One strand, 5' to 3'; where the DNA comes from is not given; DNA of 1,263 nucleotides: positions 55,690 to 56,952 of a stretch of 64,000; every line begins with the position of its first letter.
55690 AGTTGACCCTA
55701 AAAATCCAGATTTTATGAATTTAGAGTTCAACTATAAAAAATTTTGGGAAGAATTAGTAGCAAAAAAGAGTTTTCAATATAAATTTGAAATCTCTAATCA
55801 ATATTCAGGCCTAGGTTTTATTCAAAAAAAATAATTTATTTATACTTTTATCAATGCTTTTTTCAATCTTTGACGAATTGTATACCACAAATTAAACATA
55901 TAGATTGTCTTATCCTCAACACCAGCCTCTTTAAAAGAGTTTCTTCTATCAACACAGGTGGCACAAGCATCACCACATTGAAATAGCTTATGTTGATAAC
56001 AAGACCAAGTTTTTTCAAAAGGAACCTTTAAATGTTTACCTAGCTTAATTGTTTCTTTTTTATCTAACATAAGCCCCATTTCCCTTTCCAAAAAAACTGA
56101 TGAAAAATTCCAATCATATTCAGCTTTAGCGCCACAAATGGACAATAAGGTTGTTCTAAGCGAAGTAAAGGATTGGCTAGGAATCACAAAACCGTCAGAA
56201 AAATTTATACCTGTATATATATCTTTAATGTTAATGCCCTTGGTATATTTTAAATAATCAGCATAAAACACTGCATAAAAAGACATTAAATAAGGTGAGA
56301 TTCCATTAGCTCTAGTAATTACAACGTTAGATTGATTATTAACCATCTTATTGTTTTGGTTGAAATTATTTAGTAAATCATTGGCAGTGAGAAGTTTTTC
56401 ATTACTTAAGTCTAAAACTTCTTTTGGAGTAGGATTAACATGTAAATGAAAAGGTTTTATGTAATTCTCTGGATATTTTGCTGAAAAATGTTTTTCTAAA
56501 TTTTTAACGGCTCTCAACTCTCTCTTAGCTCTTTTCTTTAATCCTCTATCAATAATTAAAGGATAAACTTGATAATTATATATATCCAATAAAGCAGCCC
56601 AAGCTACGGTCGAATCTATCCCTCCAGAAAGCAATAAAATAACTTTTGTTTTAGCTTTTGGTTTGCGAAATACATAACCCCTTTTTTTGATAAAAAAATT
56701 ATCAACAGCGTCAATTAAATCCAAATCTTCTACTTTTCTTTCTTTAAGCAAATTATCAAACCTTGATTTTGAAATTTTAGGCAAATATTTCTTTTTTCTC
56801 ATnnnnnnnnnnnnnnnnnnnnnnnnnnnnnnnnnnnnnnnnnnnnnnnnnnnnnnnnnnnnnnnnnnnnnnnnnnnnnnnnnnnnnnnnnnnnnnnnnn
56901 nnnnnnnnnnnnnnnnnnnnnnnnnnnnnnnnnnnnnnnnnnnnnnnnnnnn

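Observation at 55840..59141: Candidate peptide-modification/export cassette: QueC-like PP-loop enzyme, 25-codon ORF, PqqD-like RRE, and a Wzt ABC ATPase with a fused signal-peptidase-like domain plus Wzm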

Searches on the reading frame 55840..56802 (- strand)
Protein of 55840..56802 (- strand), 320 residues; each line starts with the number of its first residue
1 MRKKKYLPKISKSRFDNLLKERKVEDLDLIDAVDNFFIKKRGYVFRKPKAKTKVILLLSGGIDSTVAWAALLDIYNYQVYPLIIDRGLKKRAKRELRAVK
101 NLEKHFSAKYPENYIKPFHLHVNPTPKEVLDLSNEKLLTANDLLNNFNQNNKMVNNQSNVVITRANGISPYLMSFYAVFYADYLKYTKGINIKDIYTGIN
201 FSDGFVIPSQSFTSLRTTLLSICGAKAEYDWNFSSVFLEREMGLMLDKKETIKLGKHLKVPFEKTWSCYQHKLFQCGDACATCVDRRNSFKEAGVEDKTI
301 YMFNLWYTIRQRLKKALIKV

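Call 5: search_protein_families(library=pfam, proteins=[window:55840-56802:-], max_evalue=0.01)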
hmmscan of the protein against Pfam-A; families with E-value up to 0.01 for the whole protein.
window:55840-56802:- (320 aa): 2 families
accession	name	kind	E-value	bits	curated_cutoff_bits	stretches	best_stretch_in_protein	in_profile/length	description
PF06508.19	QueC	-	4.3e-19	69.3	22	1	53-293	1-209/210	Queuosine biosynthesis protein QueC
PF02540.23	NAD_synthase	-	0.0085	15.7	21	0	50-121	18-87/242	NAD synthase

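Call 6: search_protein_families(library=ncbifam, proteins=[window:55840-56802:-], max_evalue=0.1)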
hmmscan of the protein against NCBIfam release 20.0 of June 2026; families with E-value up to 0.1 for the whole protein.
window:55840-56802:- (320 aa): 13 families
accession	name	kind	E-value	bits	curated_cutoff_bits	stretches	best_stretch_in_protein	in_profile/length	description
TIGR00364.1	TIGR00364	equivalog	2.9e-13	49.8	150.3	1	55-286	2-201/201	7-cyano-7-deazaguanine synthase QueC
NF041925.1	QatC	equivalog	4e-07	29.3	280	2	48-129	97-172/398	Qat anti-phage system QueC-like protein QatC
TIGR00884.1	guaA_Cterm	equivalog_domain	0.00038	19.9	338.75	1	46-106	11-70/310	glutamine-hydrolyzing GMP synthase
NF000848.1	PRK00074.1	equivalog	0.00042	19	400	1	46-105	208-267/512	glutamine-hydrolyzing GMP synthase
NF006222.0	PRK08349.1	subfamily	0.0028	17.6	251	1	53-137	2-84/198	hypothetical protein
NF049949.1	tRNAsynTtuAPyrococ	equivalog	0.0081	15.3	450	1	49-108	45-103/292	tRNA-5-methyluridine(54) 2-sulfurtransferase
NF010587.0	PRK13980.1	equivalog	0.0097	15.1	255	1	50-118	30-97/267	NAD+ synthase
NF008317.0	PRK11106.1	equivalog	0.012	14.9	378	0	53-107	3-54/231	7-cyano-7-deazaguanine synthase QueC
NF001138.1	PRK00143.1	equivalog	0.016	14.1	284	1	53-95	1-42/345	tRNA 2-thiouridine(34) synthase MnmA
NF001770.0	PRK00509.1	equivalog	0.018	14.1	334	1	50-90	3-43/401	argininosuccinate synthase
TIGR00552.1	nadE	equivalog_domain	0.022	14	63.65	1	47-118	20-89/251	NAD(+) synthase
TIGR00342.1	TIGR00342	equivalog_domain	0.047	12.8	264.5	1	51-70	172-191/373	tRNA uracil 4-sulfurtransferase ThiI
NF010392.0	PRK13820.1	equivalog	0.049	12.6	512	1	51-101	2-50/395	argininosuccinate synthase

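Call 16: find_homologous_proteins(query=window:55840-56802:-)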
Query window:55840-56802:- (320 aa): 41 proteins with E <= 0.001 among 1249 candidates.
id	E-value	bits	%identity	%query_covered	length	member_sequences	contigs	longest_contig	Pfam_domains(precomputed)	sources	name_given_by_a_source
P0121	5.4e-213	724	100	100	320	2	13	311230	PF06508.20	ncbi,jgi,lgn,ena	jgi:7-cyano-7-deazaguanine synthase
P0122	1.8e-126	440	62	92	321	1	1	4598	PF06508.20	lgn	-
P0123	2.6e-123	429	59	97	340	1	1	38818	PF06508.20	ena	-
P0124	6.5e-122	425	60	94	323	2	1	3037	PF06508.20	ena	-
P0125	6.5e-118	412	58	98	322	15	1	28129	PF06508.20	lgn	-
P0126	8.8e-118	411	56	99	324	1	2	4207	PF06508.20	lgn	-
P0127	1.4e-117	410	57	97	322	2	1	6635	PF06508.20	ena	-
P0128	2.1e-117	410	59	93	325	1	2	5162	PF06508.20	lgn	-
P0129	7.9e-116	405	57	98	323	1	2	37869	PF06508.20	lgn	-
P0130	5.1e-115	402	58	92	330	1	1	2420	PF06508.20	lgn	-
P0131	1.1e-113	398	58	93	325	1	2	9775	PF06508.20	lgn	-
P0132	7.6e-113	395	56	96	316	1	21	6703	PF06508.20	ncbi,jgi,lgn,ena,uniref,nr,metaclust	ncbi:hypothetical protein COV58_02870 [Candidatus Roizmanbacteria bacterium CG11_big_fil_rev_8_21_14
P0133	2.2e-111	390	57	91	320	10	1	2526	PF06508.20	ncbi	-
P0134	2.4e-90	321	48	98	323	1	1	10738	PF06508.20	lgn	-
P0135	2.8e-77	278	46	93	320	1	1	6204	PF06508.20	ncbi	-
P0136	2.4e-68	249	43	92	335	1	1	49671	PF06508.20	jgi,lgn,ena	-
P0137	2.3e-62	229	40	96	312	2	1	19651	PF06508.20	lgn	-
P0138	2.8e-62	229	41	93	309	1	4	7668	PF06508.20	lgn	-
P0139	7.3e-61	224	41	95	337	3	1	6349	PF06508.20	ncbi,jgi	jgi:7-cyano-7-deazaguanine synthase in queuosine biosynthesis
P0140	4.1e-59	218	40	93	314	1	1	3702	PF06508.20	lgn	-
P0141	6.3e-58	215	36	96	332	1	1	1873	PF06508.20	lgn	-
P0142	3.5e-53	199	37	98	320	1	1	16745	PF06508.20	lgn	-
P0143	2.4e-50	190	35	92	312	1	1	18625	PF06508.20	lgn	-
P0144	1.2e-46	178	37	93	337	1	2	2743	PF06508.20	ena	-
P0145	2.2e-44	170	35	89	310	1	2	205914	PF06508.20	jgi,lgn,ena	jgi:hypothetical protein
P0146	8.9e-41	158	34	97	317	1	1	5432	PF06508.20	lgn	-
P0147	1.4e-14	72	28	79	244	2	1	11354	PF06508.20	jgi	-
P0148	2.4e-12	65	32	77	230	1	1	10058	PF00733.28,PF06508.20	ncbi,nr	ncbi:MAG: 7-cyano-7-deazaguanine synthase QueC [Candidatus Omnitrophica bacterium]|nr:7-cyano-7-deaz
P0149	1.9e-10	59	30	80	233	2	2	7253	PF00733.28,PF06508.20,PF02568.21,PF02540.24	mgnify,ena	mgnify:CR=1 FL=1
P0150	1.3e-9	56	28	78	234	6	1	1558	PF00733.28,PF06508.20,PF02568.21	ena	-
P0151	2.5e-9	55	28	82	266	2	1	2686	PF06508.20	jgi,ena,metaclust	metaclust:\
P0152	9.9e-7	46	24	78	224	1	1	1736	PF00733.28,PF06508.20,PF01171.27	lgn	-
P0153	7.8e-6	43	27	75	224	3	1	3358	PF06508.20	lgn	-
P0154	3.2e-5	41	26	76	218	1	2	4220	PF06508.20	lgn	-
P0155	3.9e-5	41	25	80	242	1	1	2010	PF06508.20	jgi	-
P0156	4.5e-5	41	27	78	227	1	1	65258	PF00733.28,PF06508.20,PF02568.21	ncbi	-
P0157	5.0e-5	41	48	17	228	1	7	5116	PF00733.28,PF06508.20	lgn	-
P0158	6.0e-5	41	25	75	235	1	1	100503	PF00733.28,PF06508.20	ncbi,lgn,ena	-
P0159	1.2e-4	40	27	75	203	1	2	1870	PF00733.28,PF06508.20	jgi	jgi:7-cyano-7-deazaguanine synthase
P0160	2.1e-4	39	26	78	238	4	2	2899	PF00733.28,PF06508.20,PF02568.21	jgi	-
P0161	3.4e-4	38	25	76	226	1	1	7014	PF06508.20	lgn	-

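Call 17: list_cluster_members(proteins=[P0121, P0132, P0002, P0011, P0010, P0139, P0145, P0136, P0019, P0015])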
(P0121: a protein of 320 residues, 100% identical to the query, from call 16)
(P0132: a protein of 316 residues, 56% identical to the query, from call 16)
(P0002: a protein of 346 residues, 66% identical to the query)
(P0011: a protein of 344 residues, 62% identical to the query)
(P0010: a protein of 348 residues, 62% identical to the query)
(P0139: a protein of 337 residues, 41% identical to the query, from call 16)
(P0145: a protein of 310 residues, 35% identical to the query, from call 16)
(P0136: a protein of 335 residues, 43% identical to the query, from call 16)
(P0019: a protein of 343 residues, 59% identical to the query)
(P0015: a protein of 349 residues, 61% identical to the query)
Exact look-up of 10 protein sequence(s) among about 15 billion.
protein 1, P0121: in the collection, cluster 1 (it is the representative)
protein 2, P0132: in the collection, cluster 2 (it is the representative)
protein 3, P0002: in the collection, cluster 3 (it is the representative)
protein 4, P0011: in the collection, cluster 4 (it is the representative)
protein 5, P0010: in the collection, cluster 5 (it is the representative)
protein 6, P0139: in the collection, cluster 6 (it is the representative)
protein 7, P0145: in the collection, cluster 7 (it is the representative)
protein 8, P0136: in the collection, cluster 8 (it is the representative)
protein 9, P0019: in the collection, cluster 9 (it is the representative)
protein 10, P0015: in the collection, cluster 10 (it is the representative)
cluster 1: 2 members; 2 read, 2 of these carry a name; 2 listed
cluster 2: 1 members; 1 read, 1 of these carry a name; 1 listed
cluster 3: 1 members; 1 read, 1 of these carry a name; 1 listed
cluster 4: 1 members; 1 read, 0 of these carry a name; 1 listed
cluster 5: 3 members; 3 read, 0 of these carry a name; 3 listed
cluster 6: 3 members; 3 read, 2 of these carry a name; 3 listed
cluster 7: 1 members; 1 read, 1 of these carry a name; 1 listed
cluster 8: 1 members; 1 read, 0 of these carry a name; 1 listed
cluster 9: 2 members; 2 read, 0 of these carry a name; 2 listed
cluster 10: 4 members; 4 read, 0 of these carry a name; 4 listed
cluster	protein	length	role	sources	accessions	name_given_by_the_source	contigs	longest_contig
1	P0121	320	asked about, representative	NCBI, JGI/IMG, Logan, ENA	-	7-cyano-7-deazaguanine synthase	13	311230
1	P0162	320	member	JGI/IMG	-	7-cyano-7-deazaguanine synthase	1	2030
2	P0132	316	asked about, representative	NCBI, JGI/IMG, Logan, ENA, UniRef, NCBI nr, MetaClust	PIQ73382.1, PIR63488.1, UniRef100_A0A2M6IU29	hypothetical protein COV58_02870 [Candidatus Roizmanbacteria bacterium ... | 7-cyano-7-deazaguanine synthase n=1 Tax=Candidatus Roizmanbacteria bacterium ... | MAG: hypothetical protein COV58_02870 [Candidatus Roizmanbacteria bacterium ...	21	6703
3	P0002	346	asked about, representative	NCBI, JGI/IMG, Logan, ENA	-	ABC-type polysaccharide/polyol phosphate transport system ATPase subunit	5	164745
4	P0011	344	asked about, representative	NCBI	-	-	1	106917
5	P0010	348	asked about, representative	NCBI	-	-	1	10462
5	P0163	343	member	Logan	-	-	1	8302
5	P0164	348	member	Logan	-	-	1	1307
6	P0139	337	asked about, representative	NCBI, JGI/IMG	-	7-cyano-7-deazaguanine synthase in queuosine biosynthesis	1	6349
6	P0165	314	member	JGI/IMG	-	7-cyano-7-deazaguanine synthase in queuosine biosynthesis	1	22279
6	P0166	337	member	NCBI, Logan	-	-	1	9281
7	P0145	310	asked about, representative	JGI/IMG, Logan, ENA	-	hypothetical protein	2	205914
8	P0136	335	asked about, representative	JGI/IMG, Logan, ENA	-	-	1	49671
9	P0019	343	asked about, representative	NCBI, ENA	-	-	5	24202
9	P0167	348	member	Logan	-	-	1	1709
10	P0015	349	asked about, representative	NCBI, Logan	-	-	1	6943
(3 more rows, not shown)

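Call 19: find_related_loci(query=A1, collection=genome_contigs, flank=7000)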
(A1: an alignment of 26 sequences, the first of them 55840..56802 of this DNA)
Query A1 (320 aa) in genome_contigs; peptide patterns used: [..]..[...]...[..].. (x = any residue, [..] = any of these).
600 stretches matched a pattern (row limit reached: there are more); 110 encode a relative of the query (tblastn E <= 1e-3); the best 80 are kept; 80 distinct loci.
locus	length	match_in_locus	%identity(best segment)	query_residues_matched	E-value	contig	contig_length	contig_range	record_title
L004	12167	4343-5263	57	3-313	5e-124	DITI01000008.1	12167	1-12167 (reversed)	MAG TPA_asm: Candidatus Pacebacteria bacterium UBA6188 UBA6188_contig_226442, whole genome shotgun sequence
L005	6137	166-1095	56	5-314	9e-119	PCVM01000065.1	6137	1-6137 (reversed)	MAG: Candidatus Roizmanbacteria bacterium CG11_big_fil_rev_8_21_14_0_20_36_8 CG11_8_21_14_0.20_scaffold_10225_c, whole g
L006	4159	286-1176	42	7-304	5e-72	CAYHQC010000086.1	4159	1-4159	MAG TPA_asm: uncultured Gammaproteobacteria bacterium isolate ERP119705_co15_352 genome assembly, contig: NODE_30062_len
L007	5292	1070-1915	35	13-301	2e-56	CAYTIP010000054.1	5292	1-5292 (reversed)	MAG TPA_asm: uncultured Gammaproteobacteria bacterium isolate SRP220891_co1_172 genome assembly, contig: NODE_31230_leng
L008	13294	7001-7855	35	11-301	2e-53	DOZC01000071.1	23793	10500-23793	MAG TPA_asm: Candidatus Paceibacterota bacterium isolate UBA9650 contig_26346, whole genome shotgun sequence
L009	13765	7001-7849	29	25-313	2e-30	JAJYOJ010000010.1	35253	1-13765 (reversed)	MAG: bacterium isolate DBS2-5.bin32 NODE_902_length_35253_cov_6.200934, whole genome shotgun sequence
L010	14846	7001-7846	29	2-298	2e-27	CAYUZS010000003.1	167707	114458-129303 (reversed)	MAG TPA_asm: uncultured Gammaproteobacteria bacterium isolate SRP294416_co1_374 genome assembly, contig: NODE_47_length_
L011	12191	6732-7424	30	41-301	4e-18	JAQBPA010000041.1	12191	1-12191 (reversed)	MAG: Bacteriovoracaceae bacterium isolate RYN_335 scaffold_327730, whole genome shotgun sequence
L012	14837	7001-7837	31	20-301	2e-31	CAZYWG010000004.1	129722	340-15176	MAG TPA_asm: uncultured Gammaproteobacteria bacterium isolate SRP200132_co1_187 genome assembly, contig: NODE_121_length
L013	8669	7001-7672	28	53-301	5e-14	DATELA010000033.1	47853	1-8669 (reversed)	MAG TPA_asm: Gemmatimonadaceae bacterium isolate SMAG_U8904 k141_899280, whole genome shotgun sequence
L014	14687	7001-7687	27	43-304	2e-13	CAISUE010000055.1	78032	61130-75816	MAG: uncultured Gammaproteobacteria bacterium isolate AlinenLipids_bin-1826 genome assembly, contig: bin-1826:55/64, who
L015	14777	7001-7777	26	26-315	4e-13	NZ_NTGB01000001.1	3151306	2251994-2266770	Polynucleobacter rarus strain MT-CBb6A5 Ga0100209_11, whole genome shotgun sequence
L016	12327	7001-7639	26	53-301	5e-13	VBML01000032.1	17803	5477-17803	MAG: Methanobacteriota archaeon isolate EA_22 14_0929_05_40cm_scaffold_1708, whole genome shotgun sequence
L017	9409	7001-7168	51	246-302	7e-13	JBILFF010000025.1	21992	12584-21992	MAG: Bdellovibrionota bacterium isolate ME2016-07-29_3300044622_group7_bin80 Rohwer_bin1155_scaffold_1460_c1, whole geno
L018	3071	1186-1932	26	47-320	2e-12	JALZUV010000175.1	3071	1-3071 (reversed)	MAG: Rickettsiales bacterium isolate g2_MAG_00008 g2_MAG_00008_000000000175, whole genome shotgun sequence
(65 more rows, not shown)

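Call 27: find_encoding_contigs(protein=P0145, flank=8000, max_places=1)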
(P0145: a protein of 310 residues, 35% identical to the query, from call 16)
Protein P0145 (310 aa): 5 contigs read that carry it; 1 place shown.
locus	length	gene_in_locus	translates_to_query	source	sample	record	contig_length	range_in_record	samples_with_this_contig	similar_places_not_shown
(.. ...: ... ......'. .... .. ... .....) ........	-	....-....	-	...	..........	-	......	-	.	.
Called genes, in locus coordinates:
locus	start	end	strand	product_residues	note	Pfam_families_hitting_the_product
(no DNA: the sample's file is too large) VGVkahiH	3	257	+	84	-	PF02643:DUF192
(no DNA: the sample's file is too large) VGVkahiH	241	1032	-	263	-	-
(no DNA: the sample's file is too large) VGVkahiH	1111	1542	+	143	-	PF04120:Iron_permease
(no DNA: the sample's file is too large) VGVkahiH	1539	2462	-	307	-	PF02492:cobW, PF03205:MobB (weak), PF07683:CobW_C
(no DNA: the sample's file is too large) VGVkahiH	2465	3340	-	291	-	PF12705:PDDEXK_1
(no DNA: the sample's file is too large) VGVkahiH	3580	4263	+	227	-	PF03009:GDPD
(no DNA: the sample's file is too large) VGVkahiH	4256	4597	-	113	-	PF04977:DivIC (weak)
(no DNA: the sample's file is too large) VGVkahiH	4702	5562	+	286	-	PF02899:Phage_int_SAM_1, PF13495:Phage_int_SAM_4, PF00589:Phage_integrase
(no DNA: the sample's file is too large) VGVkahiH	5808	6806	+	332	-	PF00579:tRNA-synt_1b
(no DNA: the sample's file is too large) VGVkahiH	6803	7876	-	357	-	PF04055:Radical_SAM, PF13186:SPASM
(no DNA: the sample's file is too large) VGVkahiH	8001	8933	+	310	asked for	PF06508:QueC (weak)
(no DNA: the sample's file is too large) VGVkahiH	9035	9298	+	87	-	PF05402:PqqD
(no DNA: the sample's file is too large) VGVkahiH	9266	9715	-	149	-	-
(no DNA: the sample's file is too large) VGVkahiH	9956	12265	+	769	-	PF01138:RNase_PH, PF03725:RNase_PH_C, PF03726:PNPase, PF01138:RNase_PH, PF00013:KH_1, PF00575:S1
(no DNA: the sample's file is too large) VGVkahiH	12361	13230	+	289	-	-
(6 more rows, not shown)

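Call 28: find_encoding_contigs(protein=P0136, flank=8000, max_places=1)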
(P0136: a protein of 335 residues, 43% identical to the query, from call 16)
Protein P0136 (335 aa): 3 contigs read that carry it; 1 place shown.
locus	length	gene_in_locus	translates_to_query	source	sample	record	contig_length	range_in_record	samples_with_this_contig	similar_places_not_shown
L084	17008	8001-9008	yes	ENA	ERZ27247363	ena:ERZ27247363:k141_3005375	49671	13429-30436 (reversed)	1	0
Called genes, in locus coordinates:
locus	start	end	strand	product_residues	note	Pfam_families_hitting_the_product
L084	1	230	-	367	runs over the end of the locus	PF06925:MGDG_synth, PF04101:Glyco_tran_28_C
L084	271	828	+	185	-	PF01195:Pept_tRNA_hydro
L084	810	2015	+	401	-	PF07690:MFS_1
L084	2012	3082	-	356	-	PF00348:polyprenyl_synt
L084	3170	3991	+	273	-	-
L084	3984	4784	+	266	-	PF00696:AA_kinase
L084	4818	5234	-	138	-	-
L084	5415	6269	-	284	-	-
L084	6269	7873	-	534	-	-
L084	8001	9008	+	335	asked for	PF06508:QueC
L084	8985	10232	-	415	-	PF00282:Pyridoxal_deC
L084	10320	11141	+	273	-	PF13578:Methyltransf_24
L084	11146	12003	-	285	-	PF00891:Methyltransf_2, PF01564:Spermine_synth, PF05175:MTS (weak), PF08241:Methyltransf_11 (weak), PF08242:Methyltransf_12 (weak), PF13649:Methyltransf_25, PF13847:Methyltransf_31 (weak)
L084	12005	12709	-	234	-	PF13578:Methyltransf_24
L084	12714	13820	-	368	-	PF00534:Glycos_transf_1, PF13692:Glyco_trans_1_4 (weak)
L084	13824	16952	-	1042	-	PF01011:PQQ (faint), PF13360:PQQ_2, PF13570:Beta-prop_ACSF4, PF25293:Beta-prop_EMC1_N (faint), PF13360:PQQ_2 (weak), PF13570:Beta-prop_ACSF4 (weak), PF16586:DUF5060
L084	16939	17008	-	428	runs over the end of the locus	PF04932:Wzy_C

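Call 29: find_encoding_contigs(protein=P0143, flank=8000, max_places=1)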
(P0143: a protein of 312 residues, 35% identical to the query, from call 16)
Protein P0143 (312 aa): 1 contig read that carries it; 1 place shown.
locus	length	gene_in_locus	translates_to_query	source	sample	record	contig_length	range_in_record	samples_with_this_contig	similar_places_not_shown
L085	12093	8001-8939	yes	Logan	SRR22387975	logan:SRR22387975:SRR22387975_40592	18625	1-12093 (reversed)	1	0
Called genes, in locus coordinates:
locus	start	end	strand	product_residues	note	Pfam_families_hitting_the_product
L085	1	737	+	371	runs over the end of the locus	PF13439:Glyco_transf_4 (faint), PF20706:GT4-conflict (weak), PF00534:Glycos_transf_1, PF13692:Glyco_trans_1_4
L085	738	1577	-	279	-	PF14221:DUF4330 (weak)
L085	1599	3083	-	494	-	PF04932:Wzy_C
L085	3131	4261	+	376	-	PF13692:Glyco_trans_1_4 (weak)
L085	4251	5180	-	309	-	PF00535:Glycos_transf_2, PF10111:Glyco_tranf_2_2 (weak), PF13641:Glyco_tranf_2_3, PF13632:Glyco_trans_2_3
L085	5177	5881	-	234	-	PF13578:Methyltransf_24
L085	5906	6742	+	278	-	PF13578:Methyltransf_24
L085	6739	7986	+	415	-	PF02784:Orn_Arg_deC_N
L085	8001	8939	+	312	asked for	PF06508:QueC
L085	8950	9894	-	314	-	PF00535:Glycos_transf_2, PF10111:Glyco_tranf_2_2, PF13641:Glyco_tranf_2_3, PF13632:Glyco_trans_2_3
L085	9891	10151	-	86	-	PF05402:PqqD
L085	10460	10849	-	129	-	-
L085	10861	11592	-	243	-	PF00005:ABC_tran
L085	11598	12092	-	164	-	?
